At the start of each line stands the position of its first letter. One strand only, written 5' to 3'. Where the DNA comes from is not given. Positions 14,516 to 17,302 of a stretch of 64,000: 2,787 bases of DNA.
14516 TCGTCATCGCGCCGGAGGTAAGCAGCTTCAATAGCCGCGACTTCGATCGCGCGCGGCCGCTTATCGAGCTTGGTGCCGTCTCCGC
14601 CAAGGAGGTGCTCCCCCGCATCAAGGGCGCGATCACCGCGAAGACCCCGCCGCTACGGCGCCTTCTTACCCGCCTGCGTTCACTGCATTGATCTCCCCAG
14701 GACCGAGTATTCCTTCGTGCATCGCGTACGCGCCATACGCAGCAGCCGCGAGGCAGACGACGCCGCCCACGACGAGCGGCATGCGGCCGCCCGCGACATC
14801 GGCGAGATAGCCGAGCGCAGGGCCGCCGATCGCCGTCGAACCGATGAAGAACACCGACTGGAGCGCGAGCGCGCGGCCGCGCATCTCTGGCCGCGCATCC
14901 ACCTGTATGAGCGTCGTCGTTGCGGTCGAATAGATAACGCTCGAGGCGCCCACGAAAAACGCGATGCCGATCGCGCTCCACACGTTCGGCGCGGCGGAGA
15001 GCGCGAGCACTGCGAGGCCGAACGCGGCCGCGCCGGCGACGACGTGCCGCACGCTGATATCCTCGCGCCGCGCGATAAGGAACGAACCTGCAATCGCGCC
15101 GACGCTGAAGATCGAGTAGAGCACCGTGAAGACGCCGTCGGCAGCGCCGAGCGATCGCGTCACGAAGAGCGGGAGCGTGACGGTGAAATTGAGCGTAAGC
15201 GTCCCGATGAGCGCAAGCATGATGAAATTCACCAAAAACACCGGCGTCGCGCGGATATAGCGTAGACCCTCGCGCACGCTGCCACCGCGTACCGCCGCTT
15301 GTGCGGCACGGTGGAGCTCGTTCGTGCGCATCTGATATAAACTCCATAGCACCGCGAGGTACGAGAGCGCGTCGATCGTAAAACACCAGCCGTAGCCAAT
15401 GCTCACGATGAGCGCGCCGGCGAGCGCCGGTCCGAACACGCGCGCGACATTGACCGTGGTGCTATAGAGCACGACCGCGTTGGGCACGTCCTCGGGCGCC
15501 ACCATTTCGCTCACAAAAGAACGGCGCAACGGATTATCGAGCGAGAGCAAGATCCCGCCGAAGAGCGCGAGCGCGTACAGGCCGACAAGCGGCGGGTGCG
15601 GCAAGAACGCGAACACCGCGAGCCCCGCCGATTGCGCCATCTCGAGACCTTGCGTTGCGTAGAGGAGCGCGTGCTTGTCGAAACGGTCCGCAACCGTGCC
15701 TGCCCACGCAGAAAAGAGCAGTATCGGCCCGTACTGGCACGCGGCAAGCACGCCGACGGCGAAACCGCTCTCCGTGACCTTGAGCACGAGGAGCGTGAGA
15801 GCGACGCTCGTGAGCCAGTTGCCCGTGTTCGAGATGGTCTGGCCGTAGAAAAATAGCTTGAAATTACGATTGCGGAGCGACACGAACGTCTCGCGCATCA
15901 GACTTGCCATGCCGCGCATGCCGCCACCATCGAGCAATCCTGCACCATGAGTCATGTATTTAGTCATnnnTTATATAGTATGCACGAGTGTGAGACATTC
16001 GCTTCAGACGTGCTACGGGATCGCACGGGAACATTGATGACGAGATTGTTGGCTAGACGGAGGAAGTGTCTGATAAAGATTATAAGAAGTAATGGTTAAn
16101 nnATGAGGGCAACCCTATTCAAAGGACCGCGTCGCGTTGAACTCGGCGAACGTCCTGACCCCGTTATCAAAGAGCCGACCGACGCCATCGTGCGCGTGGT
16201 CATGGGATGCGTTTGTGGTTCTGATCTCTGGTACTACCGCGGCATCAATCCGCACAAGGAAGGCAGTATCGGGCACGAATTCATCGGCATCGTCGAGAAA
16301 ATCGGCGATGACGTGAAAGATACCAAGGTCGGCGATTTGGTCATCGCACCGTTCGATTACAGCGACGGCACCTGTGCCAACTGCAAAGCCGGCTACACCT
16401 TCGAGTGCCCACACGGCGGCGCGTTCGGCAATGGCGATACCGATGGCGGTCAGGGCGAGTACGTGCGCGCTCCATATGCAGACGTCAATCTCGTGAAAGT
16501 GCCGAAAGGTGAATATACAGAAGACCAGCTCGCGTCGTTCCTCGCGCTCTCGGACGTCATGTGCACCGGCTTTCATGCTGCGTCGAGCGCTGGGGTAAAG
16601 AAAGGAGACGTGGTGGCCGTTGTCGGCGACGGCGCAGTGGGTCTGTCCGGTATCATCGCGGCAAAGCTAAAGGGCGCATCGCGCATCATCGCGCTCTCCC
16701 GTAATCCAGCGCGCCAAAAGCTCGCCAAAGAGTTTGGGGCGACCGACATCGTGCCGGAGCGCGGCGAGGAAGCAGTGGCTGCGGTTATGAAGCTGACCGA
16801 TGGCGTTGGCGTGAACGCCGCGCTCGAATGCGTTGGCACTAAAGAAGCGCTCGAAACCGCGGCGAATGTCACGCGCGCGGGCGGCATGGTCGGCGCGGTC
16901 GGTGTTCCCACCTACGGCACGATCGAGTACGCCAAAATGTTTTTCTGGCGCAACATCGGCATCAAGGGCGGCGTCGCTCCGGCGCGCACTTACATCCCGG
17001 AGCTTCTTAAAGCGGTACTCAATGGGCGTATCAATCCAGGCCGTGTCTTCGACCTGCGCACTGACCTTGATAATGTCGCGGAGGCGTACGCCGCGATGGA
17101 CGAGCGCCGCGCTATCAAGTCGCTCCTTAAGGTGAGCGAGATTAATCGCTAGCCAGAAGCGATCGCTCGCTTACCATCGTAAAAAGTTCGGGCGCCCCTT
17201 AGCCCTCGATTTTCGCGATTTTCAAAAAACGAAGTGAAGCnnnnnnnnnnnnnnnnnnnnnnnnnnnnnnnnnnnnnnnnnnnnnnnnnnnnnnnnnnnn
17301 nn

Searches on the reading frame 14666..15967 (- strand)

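Call 61: search_protein_families(library=pfam, proteins=[window:14666-15967:-], max_evalue=0.00001)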
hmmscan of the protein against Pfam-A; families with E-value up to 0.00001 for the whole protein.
window:14666-15967:- (433 aa): 2 families
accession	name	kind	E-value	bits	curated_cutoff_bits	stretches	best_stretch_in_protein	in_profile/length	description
PF05977.19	MFS_3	-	3.2e-53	181.4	27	1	27-411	3-389/524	Transmembrane secretion effector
PF07690.21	MFS_1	-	1.3e-30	106.9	33.4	2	40-299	2-259/347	Major Facilitator Superfamily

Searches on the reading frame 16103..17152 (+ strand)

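Call 61: search_protein_families(library=pfam, proteins=[window:16103-17152:+], max_evalue=0.00001)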
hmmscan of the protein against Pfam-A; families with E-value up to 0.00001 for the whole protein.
window:16103-17152:+ (349 aa): 2 families
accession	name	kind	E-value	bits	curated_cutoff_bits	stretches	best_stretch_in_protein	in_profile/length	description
PF00107.32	ADH_zinc_N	-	7.5e-23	81.3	31.8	1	178-304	1-126/129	Zinc-binding dehydrogenase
PF08240.17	ADH_N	-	1.9e-19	70.3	23.5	1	25-134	2-103/104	Alcohol dehydrogenase GroES-like domain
